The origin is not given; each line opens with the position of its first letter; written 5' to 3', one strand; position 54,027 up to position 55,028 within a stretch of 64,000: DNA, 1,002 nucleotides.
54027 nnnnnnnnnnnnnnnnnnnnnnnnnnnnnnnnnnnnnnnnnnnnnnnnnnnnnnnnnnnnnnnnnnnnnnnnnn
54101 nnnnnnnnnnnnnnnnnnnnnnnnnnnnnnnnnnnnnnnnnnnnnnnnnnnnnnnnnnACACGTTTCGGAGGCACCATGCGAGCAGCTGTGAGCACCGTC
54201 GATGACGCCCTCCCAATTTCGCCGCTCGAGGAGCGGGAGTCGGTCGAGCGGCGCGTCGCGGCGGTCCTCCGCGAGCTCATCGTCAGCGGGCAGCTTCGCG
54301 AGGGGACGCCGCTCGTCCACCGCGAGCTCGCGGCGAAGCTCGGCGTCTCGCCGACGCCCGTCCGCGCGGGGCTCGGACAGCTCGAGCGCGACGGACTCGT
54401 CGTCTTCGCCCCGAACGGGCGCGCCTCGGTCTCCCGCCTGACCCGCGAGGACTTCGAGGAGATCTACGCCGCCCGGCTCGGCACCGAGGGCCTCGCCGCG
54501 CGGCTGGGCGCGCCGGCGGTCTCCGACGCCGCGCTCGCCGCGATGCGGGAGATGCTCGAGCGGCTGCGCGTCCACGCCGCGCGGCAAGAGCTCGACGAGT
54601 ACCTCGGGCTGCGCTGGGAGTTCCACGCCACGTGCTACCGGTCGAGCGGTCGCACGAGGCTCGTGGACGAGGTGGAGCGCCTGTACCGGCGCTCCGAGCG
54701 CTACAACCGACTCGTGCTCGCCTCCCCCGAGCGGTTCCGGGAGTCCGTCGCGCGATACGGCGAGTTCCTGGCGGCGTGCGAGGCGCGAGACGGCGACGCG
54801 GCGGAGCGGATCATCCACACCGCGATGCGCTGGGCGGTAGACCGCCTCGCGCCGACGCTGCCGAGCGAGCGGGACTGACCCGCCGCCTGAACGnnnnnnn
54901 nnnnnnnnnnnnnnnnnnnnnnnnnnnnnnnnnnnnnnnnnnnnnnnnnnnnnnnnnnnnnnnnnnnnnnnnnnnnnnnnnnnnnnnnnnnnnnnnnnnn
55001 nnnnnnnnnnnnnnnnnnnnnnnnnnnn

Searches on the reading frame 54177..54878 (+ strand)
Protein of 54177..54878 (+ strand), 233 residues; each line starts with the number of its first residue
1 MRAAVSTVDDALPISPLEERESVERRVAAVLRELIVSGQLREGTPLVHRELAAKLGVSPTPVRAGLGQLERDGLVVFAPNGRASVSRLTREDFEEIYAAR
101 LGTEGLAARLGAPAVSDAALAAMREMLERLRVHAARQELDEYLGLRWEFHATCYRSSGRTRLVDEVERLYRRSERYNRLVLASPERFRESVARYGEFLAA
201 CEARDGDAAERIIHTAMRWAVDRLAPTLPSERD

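Call 5: search_protein_families(library=pfam, proteins=[window:54177-54878:+], max_evalue=1)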
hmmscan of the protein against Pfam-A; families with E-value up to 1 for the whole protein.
window:54177-54878:+ (233 aa): 10 families
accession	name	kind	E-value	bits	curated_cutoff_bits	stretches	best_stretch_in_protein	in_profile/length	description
PF07729.17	FCD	-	2.9e-21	76.6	24.3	1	95-215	1-121/125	FCD domain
PF00392.27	GntR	-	3.4e-14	52.7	27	1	25-82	3-61/64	Bacterial regulatory proteins, gntR family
PF13545.12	HTH_Crp_2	-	6e-05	23.4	27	1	26-76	2-53/70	Crp-like helix-turn-helix domain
PF13412.12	HTH_24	-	0.00011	22.1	21.9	1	48-75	20-47/48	Winged helix-turn-helix DNA-binding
PF01325.25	Fe_dep_repress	-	0.0029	18.2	26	1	48-80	25-57/60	Iron dependent repressor, N-terminal DNA binding domain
PF07848.18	PaaX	-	0.0042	17.7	24.8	1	50-89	28-67/70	PaaX-like protein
PF02082.26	Rrf2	-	0.059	14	30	1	26-76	4-54/132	Iron-dependent Transcriptional regulator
PF08279.18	HTH_11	-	0.091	13.1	25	1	46-81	16-51/55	HTH domain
PF01726.22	LexA_DNA_bind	-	0.091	13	23.7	1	34-80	14-61/65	LexA DNA binding domain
PF13404.12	HTH_AsnC-type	-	0.095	13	27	1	48-64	20-36/42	AsnC-type helix-turn-helix domain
